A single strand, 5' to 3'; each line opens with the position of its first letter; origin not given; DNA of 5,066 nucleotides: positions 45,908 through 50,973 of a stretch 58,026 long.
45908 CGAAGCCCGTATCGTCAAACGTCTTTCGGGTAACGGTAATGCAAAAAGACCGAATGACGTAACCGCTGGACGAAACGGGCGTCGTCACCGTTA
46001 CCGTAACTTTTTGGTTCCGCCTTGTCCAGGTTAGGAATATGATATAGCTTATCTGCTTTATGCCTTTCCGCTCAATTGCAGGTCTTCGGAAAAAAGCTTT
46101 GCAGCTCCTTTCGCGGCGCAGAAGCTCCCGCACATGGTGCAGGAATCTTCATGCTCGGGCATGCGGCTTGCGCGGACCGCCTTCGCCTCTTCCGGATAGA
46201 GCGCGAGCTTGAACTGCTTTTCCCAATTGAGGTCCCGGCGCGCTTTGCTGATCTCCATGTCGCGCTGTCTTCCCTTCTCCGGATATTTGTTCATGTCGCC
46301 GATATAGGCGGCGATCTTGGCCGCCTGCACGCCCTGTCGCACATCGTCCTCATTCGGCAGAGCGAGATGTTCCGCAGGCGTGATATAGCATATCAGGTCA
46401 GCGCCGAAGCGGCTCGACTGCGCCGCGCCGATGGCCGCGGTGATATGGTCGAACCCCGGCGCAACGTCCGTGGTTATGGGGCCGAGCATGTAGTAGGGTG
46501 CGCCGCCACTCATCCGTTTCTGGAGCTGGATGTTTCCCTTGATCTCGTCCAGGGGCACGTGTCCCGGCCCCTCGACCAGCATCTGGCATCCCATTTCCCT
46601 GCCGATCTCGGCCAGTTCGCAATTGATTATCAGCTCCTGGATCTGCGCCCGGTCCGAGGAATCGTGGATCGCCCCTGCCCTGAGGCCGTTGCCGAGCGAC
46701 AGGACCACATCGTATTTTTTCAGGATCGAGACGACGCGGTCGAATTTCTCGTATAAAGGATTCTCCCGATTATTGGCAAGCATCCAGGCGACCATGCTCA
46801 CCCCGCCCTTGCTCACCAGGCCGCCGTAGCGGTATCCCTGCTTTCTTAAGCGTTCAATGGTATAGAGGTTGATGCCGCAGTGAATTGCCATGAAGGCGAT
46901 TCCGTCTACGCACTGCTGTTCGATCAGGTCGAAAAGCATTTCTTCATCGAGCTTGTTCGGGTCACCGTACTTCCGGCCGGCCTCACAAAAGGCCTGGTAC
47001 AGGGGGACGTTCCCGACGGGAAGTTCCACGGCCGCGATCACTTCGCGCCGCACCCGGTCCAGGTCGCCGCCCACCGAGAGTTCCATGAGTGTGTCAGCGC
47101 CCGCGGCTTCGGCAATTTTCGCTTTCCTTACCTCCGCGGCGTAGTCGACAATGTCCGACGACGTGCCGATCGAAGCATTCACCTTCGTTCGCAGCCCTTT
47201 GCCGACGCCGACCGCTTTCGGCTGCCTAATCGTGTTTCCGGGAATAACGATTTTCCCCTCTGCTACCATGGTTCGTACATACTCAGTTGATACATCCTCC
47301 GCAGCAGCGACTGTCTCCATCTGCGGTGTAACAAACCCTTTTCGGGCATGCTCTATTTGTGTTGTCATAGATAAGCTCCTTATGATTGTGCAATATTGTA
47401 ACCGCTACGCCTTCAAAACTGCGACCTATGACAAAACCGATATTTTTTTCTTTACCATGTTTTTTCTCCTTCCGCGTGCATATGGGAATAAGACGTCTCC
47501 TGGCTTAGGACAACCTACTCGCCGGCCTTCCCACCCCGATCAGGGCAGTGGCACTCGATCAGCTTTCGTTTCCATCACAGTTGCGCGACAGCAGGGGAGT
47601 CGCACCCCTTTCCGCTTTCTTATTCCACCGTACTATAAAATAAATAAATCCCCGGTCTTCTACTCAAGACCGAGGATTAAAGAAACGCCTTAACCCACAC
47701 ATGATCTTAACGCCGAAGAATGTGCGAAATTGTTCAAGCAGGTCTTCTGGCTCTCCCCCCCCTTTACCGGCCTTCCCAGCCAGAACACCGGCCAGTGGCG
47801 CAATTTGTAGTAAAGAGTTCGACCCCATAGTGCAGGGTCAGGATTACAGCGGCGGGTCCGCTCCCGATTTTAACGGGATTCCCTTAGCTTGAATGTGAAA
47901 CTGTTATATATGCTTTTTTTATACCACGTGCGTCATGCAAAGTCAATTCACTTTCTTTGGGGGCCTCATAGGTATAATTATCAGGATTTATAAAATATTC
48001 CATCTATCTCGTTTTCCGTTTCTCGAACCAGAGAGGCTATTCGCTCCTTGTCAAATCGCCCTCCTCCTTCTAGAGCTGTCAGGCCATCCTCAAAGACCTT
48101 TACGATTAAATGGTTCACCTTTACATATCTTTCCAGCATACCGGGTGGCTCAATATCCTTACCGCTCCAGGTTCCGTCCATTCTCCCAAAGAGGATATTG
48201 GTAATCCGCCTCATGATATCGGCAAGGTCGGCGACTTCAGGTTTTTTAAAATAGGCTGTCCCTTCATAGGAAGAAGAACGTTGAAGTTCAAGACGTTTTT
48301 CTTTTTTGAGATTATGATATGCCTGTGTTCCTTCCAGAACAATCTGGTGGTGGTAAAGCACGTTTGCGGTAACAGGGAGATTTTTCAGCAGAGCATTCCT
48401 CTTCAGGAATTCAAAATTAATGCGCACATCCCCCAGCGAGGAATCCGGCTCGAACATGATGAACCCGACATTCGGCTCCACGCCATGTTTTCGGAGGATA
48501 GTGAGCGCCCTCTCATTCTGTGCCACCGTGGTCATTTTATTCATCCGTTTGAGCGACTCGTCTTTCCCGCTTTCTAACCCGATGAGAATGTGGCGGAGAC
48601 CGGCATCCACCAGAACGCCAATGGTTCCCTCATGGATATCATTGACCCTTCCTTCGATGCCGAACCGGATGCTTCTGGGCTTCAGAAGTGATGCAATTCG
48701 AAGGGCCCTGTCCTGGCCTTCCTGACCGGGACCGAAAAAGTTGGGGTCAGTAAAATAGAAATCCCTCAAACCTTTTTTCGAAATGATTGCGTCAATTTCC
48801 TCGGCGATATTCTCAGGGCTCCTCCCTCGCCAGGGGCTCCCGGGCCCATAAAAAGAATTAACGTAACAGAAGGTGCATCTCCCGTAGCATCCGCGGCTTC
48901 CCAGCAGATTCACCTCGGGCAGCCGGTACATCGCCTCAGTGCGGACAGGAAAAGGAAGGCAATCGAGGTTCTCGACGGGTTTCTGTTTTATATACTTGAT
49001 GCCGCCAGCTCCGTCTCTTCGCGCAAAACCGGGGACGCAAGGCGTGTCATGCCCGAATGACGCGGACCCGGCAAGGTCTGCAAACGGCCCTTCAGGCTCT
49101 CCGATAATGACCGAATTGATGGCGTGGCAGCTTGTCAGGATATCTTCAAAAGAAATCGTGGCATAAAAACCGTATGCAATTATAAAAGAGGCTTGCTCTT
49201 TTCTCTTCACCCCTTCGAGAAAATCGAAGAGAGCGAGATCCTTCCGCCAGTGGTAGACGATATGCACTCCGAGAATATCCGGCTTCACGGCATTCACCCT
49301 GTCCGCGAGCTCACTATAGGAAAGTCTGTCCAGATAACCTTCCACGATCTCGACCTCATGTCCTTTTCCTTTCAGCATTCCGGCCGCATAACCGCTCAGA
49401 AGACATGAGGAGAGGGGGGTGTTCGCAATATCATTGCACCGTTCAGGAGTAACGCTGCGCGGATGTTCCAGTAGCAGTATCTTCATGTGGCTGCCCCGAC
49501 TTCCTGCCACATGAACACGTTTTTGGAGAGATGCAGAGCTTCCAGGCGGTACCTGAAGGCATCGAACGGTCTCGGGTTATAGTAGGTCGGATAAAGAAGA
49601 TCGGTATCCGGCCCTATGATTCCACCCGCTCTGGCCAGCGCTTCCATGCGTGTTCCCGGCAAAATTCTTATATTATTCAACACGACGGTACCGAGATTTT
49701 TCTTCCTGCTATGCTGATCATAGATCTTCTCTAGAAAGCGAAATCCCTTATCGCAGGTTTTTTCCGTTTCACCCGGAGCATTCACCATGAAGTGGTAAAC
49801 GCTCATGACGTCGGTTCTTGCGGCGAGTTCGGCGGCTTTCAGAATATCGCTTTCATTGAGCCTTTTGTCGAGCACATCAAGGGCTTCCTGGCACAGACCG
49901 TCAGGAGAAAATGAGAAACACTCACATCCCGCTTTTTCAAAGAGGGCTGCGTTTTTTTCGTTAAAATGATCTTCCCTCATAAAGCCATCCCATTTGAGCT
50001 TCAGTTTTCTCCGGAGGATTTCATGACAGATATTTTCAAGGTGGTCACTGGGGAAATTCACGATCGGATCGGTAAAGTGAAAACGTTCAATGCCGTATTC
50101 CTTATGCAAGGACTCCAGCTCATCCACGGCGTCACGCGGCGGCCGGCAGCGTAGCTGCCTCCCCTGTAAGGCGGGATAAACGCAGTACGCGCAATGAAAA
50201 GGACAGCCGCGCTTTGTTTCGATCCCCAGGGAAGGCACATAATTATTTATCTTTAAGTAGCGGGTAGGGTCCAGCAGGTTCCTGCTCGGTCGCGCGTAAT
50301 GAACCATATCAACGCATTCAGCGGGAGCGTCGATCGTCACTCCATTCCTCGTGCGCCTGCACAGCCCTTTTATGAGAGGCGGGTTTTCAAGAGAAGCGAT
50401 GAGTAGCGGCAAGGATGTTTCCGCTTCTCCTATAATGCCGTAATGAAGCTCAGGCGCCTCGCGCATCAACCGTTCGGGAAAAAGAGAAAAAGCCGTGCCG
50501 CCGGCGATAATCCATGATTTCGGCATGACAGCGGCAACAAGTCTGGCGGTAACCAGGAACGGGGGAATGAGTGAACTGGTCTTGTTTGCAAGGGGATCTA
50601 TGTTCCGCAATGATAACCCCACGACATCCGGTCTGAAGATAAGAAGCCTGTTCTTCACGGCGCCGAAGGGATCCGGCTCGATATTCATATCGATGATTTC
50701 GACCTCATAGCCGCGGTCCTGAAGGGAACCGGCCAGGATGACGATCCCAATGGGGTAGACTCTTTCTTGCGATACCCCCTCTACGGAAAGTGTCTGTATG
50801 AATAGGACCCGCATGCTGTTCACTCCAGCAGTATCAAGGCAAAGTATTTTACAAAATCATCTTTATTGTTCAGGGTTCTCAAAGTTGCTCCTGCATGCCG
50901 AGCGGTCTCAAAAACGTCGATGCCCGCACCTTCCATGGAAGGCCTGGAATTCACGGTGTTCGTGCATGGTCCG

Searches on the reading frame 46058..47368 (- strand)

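Call 53: search_protein_families(library=pfam, proteins=[window:46058-47368:-], max_evalue=0.00001)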
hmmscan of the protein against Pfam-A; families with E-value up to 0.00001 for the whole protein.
window:46058-47368:- (436 aa): 1 family
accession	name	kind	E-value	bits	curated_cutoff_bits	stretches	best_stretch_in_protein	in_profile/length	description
PF01964.24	ThiC_Rad_SAM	-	1.1e-181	604.7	25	1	3-421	1-417/420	Radical SAM ThiC family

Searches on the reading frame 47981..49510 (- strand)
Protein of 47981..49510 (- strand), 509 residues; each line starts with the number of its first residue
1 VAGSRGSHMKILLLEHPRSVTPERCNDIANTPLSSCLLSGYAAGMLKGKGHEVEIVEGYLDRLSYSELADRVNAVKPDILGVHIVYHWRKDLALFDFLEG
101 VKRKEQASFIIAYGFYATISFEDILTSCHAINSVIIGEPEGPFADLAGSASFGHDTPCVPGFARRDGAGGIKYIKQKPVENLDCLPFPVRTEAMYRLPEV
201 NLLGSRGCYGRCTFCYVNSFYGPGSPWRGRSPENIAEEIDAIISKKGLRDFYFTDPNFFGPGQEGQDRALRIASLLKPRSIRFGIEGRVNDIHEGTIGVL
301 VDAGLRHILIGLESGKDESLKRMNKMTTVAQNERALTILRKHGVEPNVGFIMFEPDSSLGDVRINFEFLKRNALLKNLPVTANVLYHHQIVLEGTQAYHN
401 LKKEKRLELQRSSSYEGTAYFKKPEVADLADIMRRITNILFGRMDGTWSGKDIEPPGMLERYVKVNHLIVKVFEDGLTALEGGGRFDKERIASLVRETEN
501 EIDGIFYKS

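Call 53: search_protein_families(library=pfam, proteins=[window:47981-49510:-], max_evalue=0.00001)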
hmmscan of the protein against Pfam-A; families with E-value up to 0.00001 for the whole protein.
window:47981-49510:- (509 aa): 1 family
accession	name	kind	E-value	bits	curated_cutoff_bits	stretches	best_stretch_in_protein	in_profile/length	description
PF04055.27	Radical_SAM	-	1e-19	71.7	29.5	1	205-360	4-157/166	Radical SAM superfamily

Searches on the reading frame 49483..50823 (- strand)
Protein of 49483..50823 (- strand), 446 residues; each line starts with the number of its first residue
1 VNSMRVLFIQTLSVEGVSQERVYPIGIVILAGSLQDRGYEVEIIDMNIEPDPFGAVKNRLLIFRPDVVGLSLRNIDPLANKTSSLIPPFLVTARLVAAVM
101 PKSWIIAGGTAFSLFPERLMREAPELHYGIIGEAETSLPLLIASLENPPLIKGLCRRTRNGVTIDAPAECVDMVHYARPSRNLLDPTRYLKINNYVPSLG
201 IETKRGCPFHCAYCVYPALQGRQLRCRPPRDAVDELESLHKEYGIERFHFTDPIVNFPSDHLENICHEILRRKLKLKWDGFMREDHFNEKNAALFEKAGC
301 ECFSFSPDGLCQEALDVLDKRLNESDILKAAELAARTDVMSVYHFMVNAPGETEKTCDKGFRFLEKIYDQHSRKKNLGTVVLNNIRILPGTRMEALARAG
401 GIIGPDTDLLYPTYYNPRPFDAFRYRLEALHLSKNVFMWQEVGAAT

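Call 53: search_protein_families(library=pfam, proteins=[window:49483-50823:-], max_evalue=0.00001)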
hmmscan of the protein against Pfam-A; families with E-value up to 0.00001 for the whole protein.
window:49483-50823:- (446 aa): 2 families
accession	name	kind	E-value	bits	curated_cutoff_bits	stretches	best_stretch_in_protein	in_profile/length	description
PF02310.24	B12-binding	-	1.2e-16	61.1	32.1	1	19-141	9-120/121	B12 binding domain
PF04055.27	Radical_SAM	-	2.8e-14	54.1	29.5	1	202-358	2-160/166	Radical SAM superfamily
